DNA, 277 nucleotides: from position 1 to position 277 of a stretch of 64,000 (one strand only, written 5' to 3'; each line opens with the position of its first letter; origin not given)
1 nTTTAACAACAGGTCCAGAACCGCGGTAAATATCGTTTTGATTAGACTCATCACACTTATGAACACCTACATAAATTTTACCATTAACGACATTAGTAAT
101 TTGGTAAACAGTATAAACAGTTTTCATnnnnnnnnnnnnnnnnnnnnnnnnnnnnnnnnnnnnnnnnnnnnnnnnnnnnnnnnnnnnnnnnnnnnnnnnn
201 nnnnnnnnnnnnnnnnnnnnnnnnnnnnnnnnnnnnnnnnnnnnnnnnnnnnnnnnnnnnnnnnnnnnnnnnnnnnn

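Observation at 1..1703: Gene 43 DNA polymerase ends at about 506 aa and is followed by a promoter and a GIY-YIG endonuclease gene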

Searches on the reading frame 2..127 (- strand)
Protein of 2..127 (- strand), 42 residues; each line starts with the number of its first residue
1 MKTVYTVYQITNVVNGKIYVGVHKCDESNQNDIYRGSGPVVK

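Call 7: search_dna_similar(query=window:2-127:-, collection=phages, mode=protein, max_rows=40, max_evalue=0.001)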
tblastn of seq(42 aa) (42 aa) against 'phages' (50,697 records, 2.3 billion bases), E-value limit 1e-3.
Records with a match: 442; places in all: 504; records where one place covers at least 80% of the query: 442.
Best place of each record, by identity: 60-80% 8; <60% 434.
By first word of the organism name: Escherichia 112; Klebsiella 89; Acinetobacter 65; Salmonella 40; Dickeya 19; Aeromonas 16; Enterobacteria 16; Enterobacter 14; Vibrio 11; Yersinia 10; and 16 more.
By host as written in the record: - 47; Escherichia coli 46; Klebsiella pneumoniae 41; Acinetobacter baumannii 19; Escherichia coli B 16; Dickeya solani 11; Aeromonas salmonicida 10; Klebsiella pneumoniae MRSN414780 10; and 136 more.
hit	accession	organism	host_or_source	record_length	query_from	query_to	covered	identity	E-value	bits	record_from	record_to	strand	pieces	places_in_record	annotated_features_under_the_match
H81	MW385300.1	Providencia phage PSTRCR_121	Providencia stuartii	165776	1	41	98%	58.5%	4e-6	46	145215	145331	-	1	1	homing endonuclease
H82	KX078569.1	Morganella phage vB_MmoM_MP1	Morganella sp.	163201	1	41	98%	58.5%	4e-6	46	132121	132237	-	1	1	Seg-like homing endonuclease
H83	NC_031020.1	Morganella phage vB_MmoM_MP1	Morganella sp.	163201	1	41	98%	58.5%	4e-6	46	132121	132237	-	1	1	homing endonuclease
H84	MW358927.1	Providencia phage PSTRCR_127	sewage sample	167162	1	41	98%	58.5%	9e-6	45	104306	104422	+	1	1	homing endonuclease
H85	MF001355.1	Proteus phage PM2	Proteus mirabilis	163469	1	41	98%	58.5%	1e-5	45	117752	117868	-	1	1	homing endonuclease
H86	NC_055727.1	Proteus phage PM2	Proteus mirabilis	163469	1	41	98%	58.5%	1e-5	45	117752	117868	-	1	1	homing endonuclease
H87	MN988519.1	Rhizobium phage RHph_I1_18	Rhizobium phaseoli I1_18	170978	2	42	98%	58.5%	2e-5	44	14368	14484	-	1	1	Seg-like homing endonuclease protein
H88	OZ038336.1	Acinetobacter phage vB_AbaM_PhT2-v2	-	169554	2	42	98%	56.1%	8e-6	45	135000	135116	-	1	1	hypothetical protein | homing endonuclease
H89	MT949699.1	Acinetobacter phage Maestro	Acinetobacter baumannii strain TP1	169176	2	42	98%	56.1%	9e-6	45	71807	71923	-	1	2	homing endonuclease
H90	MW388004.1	Acinetobacter phage Morttis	Acinetobacter baumannii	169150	2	42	98%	56.1%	9e-6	45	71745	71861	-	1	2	homing endonuclease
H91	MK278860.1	Acinetobacter phage AbTZA1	Acinetobacter baumannii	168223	2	42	98%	56.1%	9e-6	45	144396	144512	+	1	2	putative Seg-like homing endonuclease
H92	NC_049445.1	Acinetobacter phage AbTZA1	Acinetobacter baumannii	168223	2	42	98%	56.1%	9e-6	45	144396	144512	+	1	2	homing endonuclease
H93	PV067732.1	Acinetobacter phage vB_AbaS-Bhz15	Acinetobacter baumannii DSM 25645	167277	2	42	98%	56.1%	9e-6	45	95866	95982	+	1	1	hypothetical protein | homing endonuclease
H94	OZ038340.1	Tegunavirus sp. BRC001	-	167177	2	42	98%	56.1%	9e-6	45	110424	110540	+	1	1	hypothetical protein | homing endonuclease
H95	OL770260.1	Acinetobacter phage AB-Navy71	Acinetobacter baumannii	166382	2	42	98%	56.1%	9e-6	45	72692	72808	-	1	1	homing endonuclease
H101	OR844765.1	Escherichia phage ECO111 5-P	Escherichia coli O111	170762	4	41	90%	60.5%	5e-8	51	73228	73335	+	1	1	record has no annotation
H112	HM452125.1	Aeromonas phage phiAS4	Aeromonas salmonicida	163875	4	42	93%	59.0%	2e-5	44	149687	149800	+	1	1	GIY-YIG endonuclease | split DNA polymerase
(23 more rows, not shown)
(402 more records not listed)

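Call 9: get_annotated_region(hit=H112, flank=5000)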
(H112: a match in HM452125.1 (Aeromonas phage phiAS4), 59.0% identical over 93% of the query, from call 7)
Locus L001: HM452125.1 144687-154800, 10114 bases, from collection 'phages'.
description: Aeromonas phage phiAS4, complete genome.
organism: Aeromonas phage phiAS4 (NCBI taxid 879628)
taxonomy: Viruses; Duplodnaviria; Heunggongvirae; Uroviricota; Caudoviricetes; Straboviridae; Tulanevirus; Tulanevirus as4
host: Aeromonas salmonicida; source: river; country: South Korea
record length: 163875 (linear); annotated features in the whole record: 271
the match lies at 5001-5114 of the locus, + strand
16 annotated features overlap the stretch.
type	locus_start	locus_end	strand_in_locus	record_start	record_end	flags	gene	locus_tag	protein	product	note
CDS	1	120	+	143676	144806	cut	-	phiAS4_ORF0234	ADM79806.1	recombination protein subunit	-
CDS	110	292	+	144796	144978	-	-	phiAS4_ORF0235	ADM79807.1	hypothetical protein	-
CDS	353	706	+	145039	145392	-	-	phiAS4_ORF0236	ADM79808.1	RNA polymerase binding protein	-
CDS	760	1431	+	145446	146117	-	-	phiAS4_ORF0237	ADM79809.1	sliding clamp protein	-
CDS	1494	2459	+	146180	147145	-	-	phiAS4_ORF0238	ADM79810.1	clamp loader subunit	-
CDS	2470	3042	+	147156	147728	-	-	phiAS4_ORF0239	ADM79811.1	clamp loader subunit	-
CDS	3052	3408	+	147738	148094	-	-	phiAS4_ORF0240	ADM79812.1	translational repressor protein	-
CDS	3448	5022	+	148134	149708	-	-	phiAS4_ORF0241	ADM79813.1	split DNA polymerase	-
CDS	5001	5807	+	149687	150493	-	-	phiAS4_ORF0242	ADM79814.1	GIY-YIG endonuclease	-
CDS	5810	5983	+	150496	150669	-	-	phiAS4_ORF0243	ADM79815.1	DNA polymerase-like protein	-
CDS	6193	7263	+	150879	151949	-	-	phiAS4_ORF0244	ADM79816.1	split DNA polymerase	-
CDS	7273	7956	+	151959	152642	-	-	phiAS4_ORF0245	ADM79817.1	dCMP hydroxymethylase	-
CDS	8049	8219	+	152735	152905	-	-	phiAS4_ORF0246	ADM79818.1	initiator of head vertex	-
CDS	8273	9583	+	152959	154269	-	-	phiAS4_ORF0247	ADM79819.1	DNA helicase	-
CDS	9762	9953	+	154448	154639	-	-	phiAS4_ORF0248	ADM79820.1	hypothetical protein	-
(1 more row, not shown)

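Call 16: find_homologous_proteins(query=window:2-127:-, max_evalue=0.001)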
Query seq(42 aa): no candidate shares three 5-residue words with the query. No homologue found.

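Call 20: search_protein_families(library=pfam, proteins=[window:2-127:-], max_evalue=0.1)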
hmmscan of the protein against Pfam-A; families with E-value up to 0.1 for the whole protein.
seq(42 aa): 3 families
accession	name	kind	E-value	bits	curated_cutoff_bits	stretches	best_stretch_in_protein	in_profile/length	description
PF19835.5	SegE_GIY-YIG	-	0.0041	17.8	25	1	7-27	20-40/123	Putative endonuclease segE, GIY-YIG domain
PF01541.30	GIY-YIG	-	0.018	15.8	22.6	1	5-24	2-21/78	GIY-YIG catalytic domain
PF06369.18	Anemone_cytotox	-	0.034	14.2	25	1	8-40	109-141/176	Sea anemone cytotoxic protein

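Call 21: get_annotated_region(hit=H101, flank=4000)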
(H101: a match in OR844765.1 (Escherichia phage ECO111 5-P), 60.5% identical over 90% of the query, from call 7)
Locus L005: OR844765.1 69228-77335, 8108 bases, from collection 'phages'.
description: UNVERIFIED_ORG: Escherichia phage ECO111 5-P clone NODE_1_length_170762_cov_13.970361 genomic sequence.
organism: Escherichia phage ECO111 5-P (NCBI taxid 3113831)
taxonomy: Viruses
host: Escherichia coli O111; source: wastewater; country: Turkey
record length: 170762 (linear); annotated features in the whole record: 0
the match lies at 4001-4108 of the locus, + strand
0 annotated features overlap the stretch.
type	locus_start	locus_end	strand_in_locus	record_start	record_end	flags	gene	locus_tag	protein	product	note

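Call 55: search_protein_families(library=phrogs, proteins=[window:2-127:-], max_evalue=0.01)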
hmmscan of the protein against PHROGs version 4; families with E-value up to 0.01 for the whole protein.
seq(42 aa): 3 families
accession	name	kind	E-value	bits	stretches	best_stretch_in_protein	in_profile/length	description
phrog_314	-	DNA, RNA and nucleotide metabolism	5.6e-10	39.8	1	1-40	175-215/574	homing endonuclease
phrog_19446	-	DNA, RNA and nucleotide metabolism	0.00049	20.7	1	5-30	2-27/254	homing endonuclease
phrog_447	-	other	0.0067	17.3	1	6-30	28-52/148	NAD synthetase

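Call 68: get_annotated_region(hit=H83, flank=4000)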
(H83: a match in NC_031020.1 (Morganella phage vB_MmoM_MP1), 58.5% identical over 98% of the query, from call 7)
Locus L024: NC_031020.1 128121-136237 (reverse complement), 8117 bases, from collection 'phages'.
description: Morganella phage vB_MmoM_MP1, complete genome.
organism: Morganella phage vB_MmoM_MP1 (NCBI taxid 1852628)
taxonomy: Viruses; Duplodnaviria; Heunggongvirae; Uroviricota; Caudoviricetes; Straboviridae; Gualtarvirus; Gualtarvirus mp1
host: Morganella sp.; source: wastewater plant raw effluent; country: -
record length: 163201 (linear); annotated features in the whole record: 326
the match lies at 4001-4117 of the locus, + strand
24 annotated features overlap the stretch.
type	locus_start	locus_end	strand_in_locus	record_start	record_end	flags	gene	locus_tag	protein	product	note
CDS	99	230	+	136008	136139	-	-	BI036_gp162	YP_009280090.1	endonuclease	-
CDS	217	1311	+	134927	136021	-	-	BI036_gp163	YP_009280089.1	RNA ligase and tail fiber protein attachment catalyst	-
regulatory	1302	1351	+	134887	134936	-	-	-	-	promoter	putative promoter discovered using MEME with manualverification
CDS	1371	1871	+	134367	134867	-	-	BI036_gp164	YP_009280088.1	inhibitor of host transcription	-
CDS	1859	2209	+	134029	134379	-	-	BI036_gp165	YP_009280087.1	Rz-like spanin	-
CDS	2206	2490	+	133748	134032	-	-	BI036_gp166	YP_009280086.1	Rz-like spanin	-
CDS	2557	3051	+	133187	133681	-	-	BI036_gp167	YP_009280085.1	hypothetical protein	-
CDS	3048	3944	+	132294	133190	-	-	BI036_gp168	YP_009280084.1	polynucleotide kinase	-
CDS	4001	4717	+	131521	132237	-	-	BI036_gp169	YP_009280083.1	homing endonuclease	-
CDS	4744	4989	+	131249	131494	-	-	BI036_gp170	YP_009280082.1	hypothetical protein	-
CDS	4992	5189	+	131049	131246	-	-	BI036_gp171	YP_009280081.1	hypothetical protein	-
CDS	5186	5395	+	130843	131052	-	-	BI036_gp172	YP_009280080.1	hypothetical protein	-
CDS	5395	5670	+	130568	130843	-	-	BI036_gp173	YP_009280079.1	hypothetical protein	-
CDS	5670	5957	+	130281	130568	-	-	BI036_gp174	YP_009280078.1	hypothetical protein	-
CDS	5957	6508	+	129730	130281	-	-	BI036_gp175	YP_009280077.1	dCMP deaminase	-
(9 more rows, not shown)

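Call 69: get_annotated_region(hit=H81, flank=4000)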
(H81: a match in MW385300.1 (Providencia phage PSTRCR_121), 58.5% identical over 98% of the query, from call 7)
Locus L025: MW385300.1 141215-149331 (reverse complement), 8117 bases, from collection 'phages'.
description: Providencia phage PSTRCR_121, complete genome.
organism: Providencia phage PSTRCR_121 (NCBI taxid 2801527)
taxonomy: Viruses; Duplodnaviria; Heunggongvirae; Uroviricota; Caudoviricetes; Straboviridae; Gualtarvirus
host: Providencia stuartii; source: sewage sample; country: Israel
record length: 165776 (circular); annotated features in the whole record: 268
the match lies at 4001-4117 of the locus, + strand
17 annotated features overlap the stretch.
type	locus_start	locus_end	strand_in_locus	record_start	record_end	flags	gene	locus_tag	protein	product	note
CDS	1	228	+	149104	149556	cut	-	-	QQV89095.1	endonuclease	-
CDS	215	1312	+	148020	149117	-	-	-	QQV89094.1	RNA ligase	-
CDS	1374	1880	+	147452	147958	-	-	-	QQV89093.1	putative transcription terminator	putative phage alc transcription terminator (ACLAME 1242)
CDS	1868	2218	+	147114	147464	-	-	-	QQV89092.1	hypothetical protein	-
CDS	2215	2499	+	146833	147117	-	-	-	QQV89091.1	outer membrane lipoprotein Rz1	-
CDS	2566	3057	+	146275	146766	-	-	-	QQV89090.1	hypothetical protein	-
CDS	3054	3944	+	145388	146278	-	-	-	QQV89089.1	hypothetical protein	-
CDS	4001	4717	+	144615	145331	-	-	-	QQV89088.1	homing endonuclease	SegD homing endonuclease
CDS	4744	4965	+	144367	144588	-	-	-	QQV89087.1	hypothetical protein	-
CDS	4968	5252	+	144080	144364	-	-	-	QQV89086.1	hypothetical protein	-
CDS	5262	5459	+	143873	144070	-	-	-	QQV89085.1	hypothetical protein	-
CDS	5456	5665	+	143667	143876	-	-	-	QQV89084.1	hypothetical protein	-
CDS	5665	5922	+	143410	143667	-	-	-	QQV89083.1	hypothetical protein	-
CDS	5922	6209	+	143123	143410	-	-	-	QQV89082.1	hypothetical protein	-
CDS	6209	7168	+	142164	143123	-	-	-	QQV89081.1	2-keto-3-deoxy-D-arabino-heptulosonate-7- phosphate synthase I alpha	-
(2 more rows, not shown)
